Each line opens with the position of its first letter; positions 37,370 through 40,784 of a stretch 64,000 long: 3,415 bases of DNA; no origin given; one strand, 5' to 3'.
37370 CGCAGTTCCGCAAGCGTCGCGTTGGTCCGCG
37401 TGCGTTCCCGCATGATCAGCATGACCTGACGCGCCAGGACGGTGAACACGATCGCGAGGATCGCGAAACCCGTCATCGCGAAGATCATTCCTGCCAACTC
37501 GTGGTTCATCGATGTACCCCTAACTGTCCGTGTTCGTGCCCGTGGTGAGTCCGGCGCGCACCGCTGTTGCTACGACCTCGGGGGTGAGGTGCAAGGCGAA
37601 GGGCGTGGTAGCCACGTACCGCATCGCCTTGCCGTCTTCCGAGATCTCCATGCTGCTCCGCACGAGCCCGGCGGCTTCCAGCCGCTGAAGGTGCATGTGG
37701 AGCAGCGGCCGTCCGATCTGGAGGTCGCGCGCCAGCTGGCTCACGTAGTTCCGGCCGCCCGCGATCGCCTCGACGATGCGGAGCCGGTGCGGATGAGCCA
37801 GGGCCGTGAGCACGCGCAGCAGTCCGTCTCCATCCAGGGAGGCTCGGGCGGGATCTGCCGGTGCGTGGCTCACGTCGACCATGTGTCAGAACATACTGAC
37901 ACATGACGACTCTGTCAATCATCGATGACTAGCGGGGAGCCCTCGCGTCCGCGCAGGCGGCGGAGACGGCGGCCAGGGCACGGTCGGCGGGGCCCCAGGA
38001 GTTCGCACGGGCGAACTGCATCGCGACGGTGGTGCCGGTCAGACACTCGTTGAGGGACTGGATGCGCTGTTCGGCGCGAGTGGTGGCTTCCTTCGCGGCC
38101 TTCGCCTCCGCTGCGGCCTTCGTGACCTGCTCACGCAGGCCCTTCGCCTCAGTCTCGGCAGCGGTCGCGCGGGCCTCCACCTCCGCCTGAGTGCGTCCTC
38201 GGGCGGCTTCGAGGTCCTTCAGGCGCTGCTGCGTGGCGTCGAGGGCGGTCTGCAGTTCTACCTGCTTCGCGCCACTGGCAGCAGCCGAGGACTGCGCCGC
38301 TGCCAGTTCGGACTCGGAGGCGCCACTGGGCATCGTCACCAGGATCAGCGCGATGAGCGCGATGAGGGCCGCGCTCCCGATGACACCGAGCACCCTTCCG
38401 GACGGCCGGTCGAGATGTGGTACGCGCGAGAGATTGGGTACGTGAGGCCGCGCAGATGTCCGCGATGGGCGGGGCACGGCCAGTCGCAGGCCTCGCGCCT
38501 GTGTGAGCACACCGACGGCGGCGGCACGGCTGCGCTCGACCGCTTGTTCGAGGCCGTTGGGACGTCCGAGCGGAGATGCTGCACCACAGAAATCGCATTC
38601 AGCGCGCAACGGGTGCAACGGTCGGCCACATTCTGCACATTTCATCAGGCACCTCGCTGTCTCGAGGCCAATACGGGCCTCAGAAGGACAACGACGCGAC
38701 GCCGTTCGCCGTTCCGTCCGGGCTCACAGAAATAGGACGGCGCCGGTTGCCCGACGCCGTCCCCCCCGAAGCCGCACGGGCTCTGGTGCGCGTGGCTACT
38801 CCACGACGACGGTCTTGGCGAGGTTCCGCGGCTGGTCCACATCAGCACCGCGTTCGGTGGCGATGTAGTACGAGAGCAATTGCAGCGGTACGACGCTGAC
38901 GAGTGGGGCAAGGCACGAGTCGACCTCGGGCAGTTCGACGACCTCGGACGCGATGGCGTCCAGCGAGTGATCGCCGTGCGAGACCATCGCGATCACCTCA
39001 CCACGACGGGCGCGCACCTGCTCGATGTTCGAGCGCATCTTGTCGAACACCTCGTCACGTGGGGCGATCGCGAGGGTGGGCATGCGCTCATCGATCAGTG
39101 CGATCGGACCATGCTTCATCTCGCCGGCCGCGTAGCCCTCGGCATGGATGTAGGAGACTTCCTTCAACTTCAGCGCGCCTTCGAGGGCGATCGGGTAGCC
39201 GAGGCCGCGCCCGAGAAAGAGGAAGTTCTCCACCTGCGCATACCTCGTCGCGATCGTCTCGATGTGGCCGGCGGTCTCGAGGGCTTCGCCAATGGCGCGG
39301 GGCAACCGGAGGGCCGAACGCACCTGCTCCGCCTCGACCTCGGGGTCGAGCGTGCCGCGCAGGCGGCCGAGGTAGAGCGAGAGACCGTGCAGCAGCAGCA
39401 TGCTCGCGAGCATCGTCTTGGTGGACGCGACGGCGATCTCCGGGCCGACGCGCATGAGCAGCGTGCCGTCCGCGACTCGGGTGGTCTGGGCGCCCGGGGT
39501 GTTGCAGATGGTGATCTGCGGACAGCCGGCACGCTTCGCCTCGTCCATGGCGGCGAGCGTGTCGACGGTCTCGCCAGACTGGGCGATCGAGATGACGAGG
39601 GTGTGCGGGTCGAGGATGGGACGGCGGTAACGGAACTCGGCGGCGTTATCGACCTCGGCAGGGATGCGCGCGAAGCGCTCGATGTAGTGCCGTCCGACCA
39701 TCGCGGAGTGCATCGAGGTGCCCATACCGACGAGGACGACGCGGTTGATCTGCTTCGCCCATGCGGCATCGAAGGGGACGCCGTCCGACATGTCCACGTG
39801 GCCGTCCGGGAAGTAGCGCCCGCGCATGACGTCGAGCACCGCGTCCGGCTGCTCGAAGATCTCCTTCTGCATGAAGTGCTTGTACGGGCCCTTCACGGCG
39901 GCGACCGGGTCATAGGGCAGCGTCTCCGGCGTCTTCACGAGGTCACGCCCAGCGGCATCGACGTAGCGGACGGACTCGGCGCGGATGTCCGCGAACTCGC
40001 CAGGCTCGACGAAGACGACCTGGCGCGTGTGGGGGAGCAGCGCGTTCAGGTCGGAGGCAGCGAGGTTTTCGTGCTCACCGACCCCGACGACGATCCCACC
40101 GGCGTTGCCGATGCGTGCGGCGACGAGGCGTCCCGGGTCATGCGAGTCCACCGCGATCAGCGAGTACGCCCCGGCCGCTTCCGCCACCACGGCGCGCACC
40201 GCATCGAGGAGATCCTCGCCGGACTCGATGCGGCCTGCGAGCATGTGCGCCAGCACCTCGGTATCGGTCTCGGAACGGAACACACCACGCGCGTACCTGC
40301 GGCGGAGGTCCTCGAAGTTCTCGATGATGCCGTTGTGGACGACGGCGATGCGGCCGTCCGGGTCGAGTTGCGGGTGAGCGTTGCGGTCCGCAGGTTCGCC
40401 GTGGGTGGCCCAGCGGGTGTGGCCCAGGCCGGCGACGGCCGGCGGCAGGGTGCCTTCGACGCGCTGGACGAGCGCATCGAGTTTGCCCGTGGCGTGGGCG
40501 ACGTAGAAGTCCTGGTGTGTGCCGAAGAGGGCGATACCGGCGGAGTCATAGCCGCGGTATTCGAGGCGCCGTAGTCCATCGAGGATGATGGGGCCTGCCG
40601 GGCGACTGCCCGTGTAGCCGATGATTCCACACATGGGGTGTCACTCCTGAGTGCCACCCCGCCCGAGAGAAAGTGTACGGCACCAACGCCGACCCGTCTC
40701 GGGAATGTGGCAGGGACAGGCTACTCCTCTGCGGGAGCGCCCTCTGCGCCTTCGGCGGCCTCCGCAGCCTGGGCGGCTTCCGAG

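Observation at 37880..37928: Near-consensus leaderless promoter bracketed by a perfect 10-6-10 palindrome at an ArsR-family gene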

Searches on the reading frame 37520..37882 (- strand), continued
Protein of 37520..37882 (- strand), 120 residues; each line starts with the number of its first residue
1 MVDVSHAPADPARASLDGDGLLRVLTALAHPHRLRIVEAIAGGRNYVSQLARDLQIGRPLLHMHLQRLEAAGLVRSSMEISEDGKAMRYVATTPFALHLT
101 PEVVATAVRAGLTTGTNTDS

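Call 18: find_encoding_contigs(protein=P0091, flank=5000, max_places=3)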
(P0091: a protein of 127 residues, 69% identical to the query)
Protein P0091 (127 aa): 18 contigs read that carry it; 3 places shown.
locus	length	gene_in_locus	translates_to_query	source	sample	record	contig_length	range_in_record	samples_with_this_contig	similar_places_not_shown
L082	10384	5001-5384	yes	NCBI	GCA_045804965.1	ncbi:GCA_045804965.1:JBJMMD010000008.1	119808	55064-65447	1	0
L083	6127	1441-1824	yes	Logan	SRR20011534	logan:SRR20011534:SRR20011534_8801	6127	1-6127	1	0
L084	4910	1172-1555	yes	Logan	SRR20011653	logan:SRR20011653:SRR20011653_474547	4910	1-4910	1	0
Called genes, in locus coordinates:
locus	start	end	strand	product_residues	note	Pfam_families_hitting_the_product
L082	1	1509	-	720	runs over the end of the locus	PF13490:zf-HC2, PF07676:PD40 (faint)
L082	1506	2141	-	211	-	PF04542:Sigma70_r2, PF08281:Sigma70_r4_2, PF04545:Sigma70_r4 (faint)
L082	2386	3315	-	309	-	PF03631:Virul_fac_BrkB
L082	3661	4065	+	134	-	-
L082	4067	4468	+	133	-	-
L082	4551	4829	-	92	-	-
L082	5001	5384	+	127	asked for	PF12840:HTH_20, PF01022:HTH_5, PF12802:MarR_2 (weak), PF13412:HTH_24 (weak)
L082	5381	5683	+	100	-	-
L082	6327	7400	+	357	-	PF21338:Top1B_N_bact, PF01028:Topoisom_I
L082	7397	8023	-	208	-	PF00657:Lipase_GDSL, PF13472:Lipase_GDSL_2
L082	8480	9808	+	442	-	PF05977:MFS_3, PF07690:MFS_1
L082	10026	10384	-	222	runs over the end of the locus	PF00392:GntR, PF01978:TrmB (weak), PF13412:HTH_24 (weak), PF07729:FCD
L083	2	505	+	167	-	?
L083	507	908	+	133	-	-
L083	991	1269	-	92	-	-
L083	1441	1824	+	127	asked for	PF12840:HTH_20, PF01022:HTH_5, PF12802:MarR_2 (weak), PF13412:HTH_24 (weak)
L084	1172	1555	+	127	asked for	PF12840:HTH_20, PF01022:HTH_5, PF12802:MarR_2 (weak), PF13412:HTH_24 (weak)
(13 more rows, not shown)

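Call 19: find_encoding_contigs(protein=window:37520-37882:-, flank=5000, max_places=3)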
Protein window:37520-37882:- (120 aa): 7 contigs read that carry it; 3 places shown.
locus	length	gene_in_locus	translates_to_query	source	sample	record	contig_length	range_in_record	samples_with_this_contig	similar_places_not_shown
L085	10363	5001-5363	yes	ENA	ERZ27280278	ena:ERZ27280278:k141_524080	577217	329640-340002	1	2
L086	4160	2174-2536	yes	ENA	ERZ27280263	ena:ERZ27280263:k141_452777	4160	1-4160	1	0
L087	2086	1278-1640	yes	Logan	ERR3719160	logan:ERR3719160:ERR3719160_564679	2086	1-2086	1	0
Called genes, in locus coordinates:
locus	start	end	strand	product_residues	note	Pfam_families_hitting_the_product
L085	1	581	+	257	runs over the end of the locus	PF01479:S4, PF00849:PseudoU_synth_2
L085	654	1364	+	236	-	PF02224:Cytidylate_kin, PF13189:Cytidylate_kin2 (weak)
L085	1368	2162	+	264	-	PF01553:Acyltransferase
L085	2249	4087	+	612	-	PF13522:GATase_6, PF13537:GATase_7, PF01380:SIS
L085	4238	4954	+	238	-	-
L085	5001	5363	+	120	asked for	PF01022:HTH_5, PF12840:HTH_20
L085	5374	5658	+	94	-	-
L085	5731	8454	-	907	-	PF01326:PPDK_N, PF00391:PEP-utilizers, PF02896:PEP-utilizers_C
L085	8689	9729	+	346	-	PF01966:HD, PF13286:HD_assoc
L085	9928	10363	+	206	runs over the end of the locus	PF07705:CARDB (weak)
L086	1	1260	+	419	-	?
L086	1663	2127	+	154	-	-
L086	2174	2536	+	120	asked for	PF01022:HTH_5, PF12840:HTH_20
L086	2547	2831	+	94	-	-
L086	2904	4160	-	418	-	?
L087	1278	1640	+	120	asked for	PF01022:HTH_5, PF12840:HTH_20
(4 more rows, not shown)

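Call 20: search_solved_structures(query=A1, max_evalue=0.001, show_alignments=2)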
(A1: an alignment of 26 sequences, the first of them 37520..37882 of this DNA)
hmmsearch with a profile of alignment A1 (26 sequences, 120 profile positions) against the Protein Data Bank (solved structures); distinct sequences matched with E-value up to 0.001: 13.
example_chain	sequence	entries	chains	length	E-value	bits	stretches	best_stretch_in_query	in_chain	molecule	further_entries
2p4w_A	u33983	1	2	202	9.5e-09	38.1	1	14-89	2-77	Transcriptional regulatory protein arsR family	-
2jsc_A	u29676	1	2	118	6.4e-08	35.4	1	15-75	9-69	Transcriptional regulator Rv1994c/MT2050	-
4omy_A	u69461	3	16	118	1.8e-07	34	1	18-73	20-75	NolR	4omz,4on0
3pqj_A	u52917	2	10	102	1.4e-05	27.9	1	9-75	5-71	Biofilm growth-associated repressor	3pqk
8qkf_A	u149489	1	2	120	1.6e-05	27.7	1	20-74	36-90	ArsR family transcriptional regulator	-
2oqg_A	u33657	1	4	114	3.4e-05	26.6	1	15-73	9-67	Possible transcriptional regulator, ArsR family protein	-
5znx_A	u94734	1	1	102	7e-05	25.6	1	11-76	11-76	Transcriptional activator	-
3jth_A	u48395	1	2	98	8.2e-05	25.4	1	12-76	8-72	Transcription activator HlyU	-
4k2e_A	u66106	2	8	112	0.00016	24.4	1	10-75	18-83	Transcriptional activator HlyU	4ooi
2kko_A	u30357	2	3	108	0.00044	23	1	9-75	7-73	POSSIBLE TRANSCRIPTIONAL REGULATORY PROTEIN (POSSIBLY ARSR-FAMILY) | Possible transcriptional regulatory arsR-family protein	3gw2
3f6v_A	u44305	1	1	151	0.00051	22.8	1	18-72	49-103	Possible transcriptional regulator, ArsR family protein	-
3f6o_A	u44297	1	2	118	0.00057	22.7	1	15-72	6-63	Probable transcriptional regulator, ArsR family protein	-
7p6f_AAA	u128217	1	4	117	0.00092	22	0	8-73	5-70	Transcriptional regulator SrnR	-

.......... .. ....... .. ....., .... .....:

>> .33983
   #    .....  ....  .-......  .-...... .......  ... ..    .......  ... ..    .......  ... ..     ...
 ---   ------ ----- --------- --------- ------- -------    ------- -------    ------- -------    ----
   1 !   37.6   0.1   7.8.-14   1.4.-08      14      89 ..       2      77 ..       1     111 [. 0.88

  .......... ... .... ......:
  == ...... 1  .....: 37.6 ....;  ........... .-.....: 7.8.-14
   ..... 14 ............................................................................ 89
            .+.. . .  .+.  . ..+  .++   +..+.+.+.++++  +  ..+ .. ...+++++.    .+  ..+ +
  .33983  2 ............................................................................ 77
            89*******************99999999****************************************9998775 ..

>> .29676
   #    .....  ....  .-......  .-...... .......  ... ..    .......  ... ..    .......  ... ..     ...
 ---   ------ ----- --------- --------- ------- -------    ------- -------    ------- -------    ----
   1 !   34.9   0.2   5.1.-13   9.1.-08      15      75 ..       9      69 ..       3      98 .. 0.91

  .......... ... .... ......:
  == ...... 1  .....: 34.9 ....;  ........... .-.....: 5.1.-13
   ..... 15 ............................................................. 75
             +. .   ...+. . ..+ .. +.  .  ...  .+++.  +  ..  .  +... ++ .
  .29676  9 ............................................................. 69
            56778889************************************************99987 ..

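Call 29: find_encoding_contigs(protein=P0002, flank=3000, max_places=3)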
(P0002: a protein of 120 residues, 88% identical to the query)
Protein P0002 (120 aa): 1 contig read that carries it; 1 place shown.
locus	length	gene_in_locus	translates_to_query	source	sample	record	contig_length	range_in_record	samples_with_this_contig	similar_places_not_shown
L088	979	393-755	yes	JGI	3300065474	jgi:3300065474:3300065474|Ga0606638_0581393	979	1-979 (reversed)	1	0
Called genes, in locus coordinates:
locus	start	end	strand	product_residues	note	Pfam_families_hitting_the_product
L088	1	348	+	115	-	?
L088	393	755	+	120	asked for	PF01022:HTH_5, PF12840:HTH_20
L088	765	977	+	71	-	?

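Call 30: find_encoding_contigs(protein=P0001, flank=3000, max_places=3)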
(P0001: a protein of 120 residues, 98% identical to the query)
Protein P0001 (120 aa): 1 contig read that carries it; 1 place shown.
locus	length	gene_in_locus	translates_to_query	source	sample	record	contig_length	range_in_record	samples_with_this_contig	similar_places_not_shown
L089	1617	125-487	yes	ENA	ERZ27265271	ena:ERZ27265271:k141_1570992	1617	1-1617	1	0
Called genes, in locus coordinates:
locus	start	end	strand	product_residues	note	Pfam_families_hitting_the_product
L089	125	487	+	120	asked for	PF01022:HTH_5, PF12840:HTH_20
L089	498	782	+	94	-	-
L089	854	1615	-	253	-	?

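Call 48: predict_structure(alignment_id=A1)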
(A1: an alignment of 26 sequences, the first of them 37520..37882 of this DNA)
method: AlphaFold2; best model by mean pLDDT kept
length: 120 residues; sequences in the alignment: 26
mean_pLDDT: 83.1   pTM: 0.73
mean pLDDT of the five models: 83.1, 79.9, 79.2, 76.2, 75.3
residues with pLDDT >= 90: 76; 70-90: 22; 50-70: 6; < 50: 16
segments of 3 or more residues with pLDDT < 50: 1-13, 118-120
pLDDT, mean of each block of 10 residues (from residue 1): 35 69 94 95 90 95 96 93 91 88 91 61
secondary structure, 60 per line:
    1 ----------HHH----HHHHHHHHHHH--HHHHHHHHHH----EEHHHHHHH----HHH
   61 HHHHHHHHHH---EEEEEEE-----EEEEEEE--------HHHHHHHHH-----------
elements in order: H18-28 H31-40 H47-53 H58-70 E74-80 E86-92 H101-109
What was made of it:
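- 37520..37882 (-): 120-aa ArsR-fold winged-helix regulator with no Cys (recognition helix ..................). AF2 model with pLDDT 83 and topology a1-a2-a3-aR-b1-b2-a5 (call 48).
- On ArsR/SmtB superfamily: The AF2 model (pLDDT 83) has helices at 18-28, 31-40, 47-53 and 58-70, strands at 74-80 and 86-92, and a helix at 101-109 (call 48).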

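Call 52: fold_search(model_id=the predicted structure, library=pdb)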
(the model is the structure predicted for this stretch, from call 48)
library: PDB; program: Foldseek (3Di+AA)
matches with E <= 10: 1539; with E <= 0.001: 42
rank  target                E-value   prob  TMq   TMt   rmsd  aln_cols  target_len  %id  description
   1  2p4w_B                1.1e-05  1.00  0.58  0.36   1.4        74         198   32  Crystal structure of heat shock regulator from Pyrococcus furiosus (released 2007-03-27)
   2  2p4w_A                2.7e-05  1.00  0.63  0.40   1.8        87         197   31  Crystal structure of heat shock regulator from Pyrococcus furiosus (released 2007-03-27)
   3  4omz_B                1.0e-04  1.00  0.55  0.66   4.9        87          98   22  Crystal Structure of NolR from Sinorhizobium fredii (released 2014-04-16)
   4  4k2e_A                1.5e-04  1.00  0.54  0.68   5.7        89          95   22  HlyU from Vibrio cholerae N16961 (released 2014-04-30)
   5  5znx                  1.8e-04  1.00  0.55  0.69   5.7        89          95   25  Crystal structure of CM14-treated HlyU from Vibrio vulnificus (released 2019-04-10)
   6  7p6f_BBB              1.8e-04  1.00  0.51  0.60   6.0        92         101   25  1.93 A resolution X-ray crystal structure of the transcriptional regulator SrnR from Streptomyces griseus (released 2022-05-25)
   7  3gw2                  1.9e-04  1.00  0.54  0.70   1.7        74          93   28  Crystal structure of possible transcriptional regulatory protein (fragment 1-100) from Mycobacterium bovis. Northeast St (released 2009-04-21)
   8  6o8o_A                2.1e-04  1.00  0.53  0.64   5.7        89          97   28  Crystal Structure of C9S disulfide state of Sulfide-responsive transcriptional repressor (SqrR) from Rhodobacter capsu (released 2020-04-01)
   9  2kko_MODEL_1_A        2.5e-04  1.00  0.56  0.62   1.1        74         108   28  Solution NMR structure of the homodimeric winged helix-turn-helix DNA-binding domain (fragment 1-100) Mb0332 f (released 2009-08-11)
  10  3jth_A                2.5e-04  1.00  0.50  0.61   6.1        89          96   24  Crystal structure of a transcriptional regulator HlyU from Vibrio vulnificus CMCP6 (released 2010-03-16)
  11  6cda                  3.4e-04  1.00  0.54  0.67   1.5        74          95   22  Crystal structure of L34A CzrA in the Zn(II)bound state (released 2018-07-11)
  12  4omy_A                3.6e-04  1.00  0.54  0.67   1.7        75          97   24  Crystal Structure of SeMet NolR from Sinorhizobium fredii in complex with oligo AT DNA (released 2014-04-16)
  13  3f6o_A                3.8e-04  1.00  0.53  0.65   1.8        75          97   27  Crystal structure of ArsR family transcriptional regulator, RHA00566 (released 2008-11-25)
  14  8qkf_A                3.8e-04  1.00  0.53  0.63   9.0       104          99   28  SmtB protein of Mycobacterium smegmatis (released 2024-09-25)
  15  4ooi_B                4.3e-04  1.00  0.55  0.68   5.6        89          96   22  Reduced HlyU from Vibrio cholerae N16961 (released 2014-12-31)
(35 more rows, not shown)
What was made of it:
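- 37520..37882 (-): Foldseek top hits are Phr, NolR, HlyU, SrnR, CzrA and BigR (call 52).
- On ArsR/SmtB superfamily: Foldseek probability is 1.00 to Phr, NolR, HlyU, CzrA, BigR and SqrR (call 52).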

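Call 55: search_protein_families(library=padloc, proteins=[window:37520-37882:-], max_evalue=0.01)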
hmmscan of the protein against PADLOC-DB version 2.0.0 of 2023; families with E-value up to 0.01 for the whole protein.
window:37520-37882:- (120 aa): 10 families
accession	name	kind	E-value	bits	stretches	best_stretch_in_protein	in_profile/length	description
PDLC01438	Csa3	-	3.2e-11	41.8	1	18-92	135-201/305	"CAS-I,CAS-II,CAS-III,CAS-IV,CAS-V,CAS-VI; associated_signaling"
PDLC01720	Csa3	-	1e-08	33.7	1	22-89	16-85/118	Csa3_1_CAS-I-II-III-IV-V-VI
PDLC01268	CasR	-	7.7e-06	24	1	32-81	125-169/179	"CAS-I,CAS-II,CAS-III,CAS-IV,CAS-V,CAS-VI; associated_signaling"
PDLC01848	CARF3--CARF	-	3e-05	21.8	1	28-87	134-192/197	-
PDLC01434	CasR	-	4.4e-05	21.4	1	31-76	128-173/191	"CAS-I,CAS-II,CAS-III,CAS-IV,CAS-V,CAS-VI; associated_signaling"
PDLC01849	CARF3--CARF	-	0.00012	19.9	1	32-85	139-193/197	-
PDLC01858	CARF3--CARF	-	0.00029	18.8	1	33-76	146-189/204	-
PDLC01044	Csa3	-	0.00033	18.6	1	29-86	134-192/194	Type I-A associated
PDLC01863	CARF3--CARF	-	0.0033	15.2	1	32-79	120-167/182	-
PDLC01857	CARF3--CARF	-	0.0084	13.8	1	25-78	126-177/201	-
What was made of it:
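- Tried and rejected: PADLOC gives only generic HTH hits to Csa3/CasR (call 55).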

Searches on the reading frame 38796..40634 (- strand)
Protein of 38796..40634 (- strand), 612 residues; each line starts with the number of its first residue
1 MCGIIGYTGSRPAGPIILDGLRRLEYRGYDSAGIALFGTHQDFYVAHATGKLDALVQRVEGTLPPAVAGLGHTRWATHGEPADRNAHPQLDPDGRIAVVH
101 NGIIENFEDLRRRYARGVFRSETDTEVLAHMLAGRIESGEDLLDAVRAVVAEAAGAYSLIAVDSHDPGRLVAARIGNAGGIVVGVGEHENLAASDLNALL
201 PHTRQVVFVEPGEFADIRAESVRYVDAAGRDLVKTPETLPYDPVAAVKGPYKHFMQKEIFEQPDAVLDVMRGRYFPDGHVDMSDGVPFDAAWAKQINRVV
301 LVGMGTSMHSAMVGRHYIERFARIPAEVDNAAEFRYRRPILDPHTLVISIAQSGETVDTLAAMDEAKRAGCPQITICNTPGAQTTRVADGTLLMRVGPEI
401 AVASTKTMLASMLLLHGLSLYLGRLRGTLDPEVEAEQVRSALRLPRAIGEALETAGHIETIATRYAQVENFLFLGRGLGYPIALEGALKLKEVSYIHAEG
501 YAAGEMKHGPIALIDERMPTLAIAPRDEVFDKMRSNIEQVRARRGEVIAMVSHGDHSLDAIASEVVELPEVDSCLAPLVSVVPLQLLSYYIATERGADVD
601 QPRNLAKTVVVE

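Call 47: find_homologous_proteins(query=window:38796-40634:-, max_evalue=1e-100)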
Query window:38796-40634:- (612 aa): 7996 proteins with E <= 1e-100 among 8000 candidates; the best 120 are listed.
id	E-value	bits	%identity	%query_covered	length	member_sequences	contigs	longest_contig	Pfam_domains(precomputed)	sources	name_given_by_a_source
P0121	0.0e+0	1260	92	100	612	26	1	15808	PF01380.28,PF13522.12,PF13537.12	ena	-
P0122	0.0e+0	1097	80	100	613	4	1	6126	PF01380.28,PF13522.12,PF13537.12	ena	-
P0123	0.0e+0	1088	80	100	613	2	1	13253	PF01380.28,PF13522.12,PF13537.12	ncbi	-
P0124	0.0e+0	1079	79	100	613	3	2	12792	PF01380.28,PF13522.12,PF13537.12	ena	-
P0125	0.0e+0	1074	79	100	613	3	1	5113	PF01380.28,PF13522.12,PF13537.12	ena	-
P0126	0.0e+0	1072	78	100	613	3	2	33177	PF01380.28,PF13522.12,PF13537.12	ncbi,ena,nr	ncbi:MAG: glutamine--fructose-6-phosphate transaminase (isomerizing) [Chloroflexi bacterium]|nr:glut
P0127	0.0e+0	1071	79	100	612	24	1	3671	PF01380.28,PF13522.12,PF13537.12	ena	-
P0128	0.0e+0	1068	93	83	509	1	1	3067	PF01380.28,PF13522.12,PF13537.12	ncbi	ncbi:MAG: glutamine--fructose-6-phosphate transaminase (isomerizing), partial [Dehalococcoidia bacte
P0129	0.0e+0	1067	77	100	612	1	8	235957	PF01380.28,PF13522.12,PF13537.12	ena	-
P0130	0.0e+0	1066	78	100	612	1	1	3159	PF01380.28,PF13522.12,PF13537.12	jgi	-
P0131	0.0e+0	1066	77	100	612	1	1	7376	PF01380.28,PF13522.12,PF13537.12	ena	-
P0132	0.0e+0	1065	78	100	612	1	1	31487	PF01380.28,PF13522.12,PF13537.12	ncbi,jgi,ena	ncbi:MAG: glutamine--fructose-6-phosphate transaminase (isomerizing) [Dehalococcoidia bacterium]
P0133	0.0e+0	1065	77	100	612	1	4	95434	PF01380.28,PF13522.12,PF13537.12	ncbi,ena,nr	ncbi:MAG: glutamine--fructose-6-phosphate transaminase (isomerizing) [Dehalococcoidia bacterium]|nr:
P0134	0.0e+0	1060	78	100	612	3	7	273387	PF01380.28,PF13522.12,PF13537.12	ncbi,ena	-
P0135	0.0e+0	1059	77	100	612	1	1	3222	PF01380.28,PF13522.12,PF13537.12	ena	-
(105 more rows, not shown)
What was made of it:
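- Tried and rejected: Rejected, because the best GlmS hits are Dehalococcoidia/Chloroflexota MAGs (call 47).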
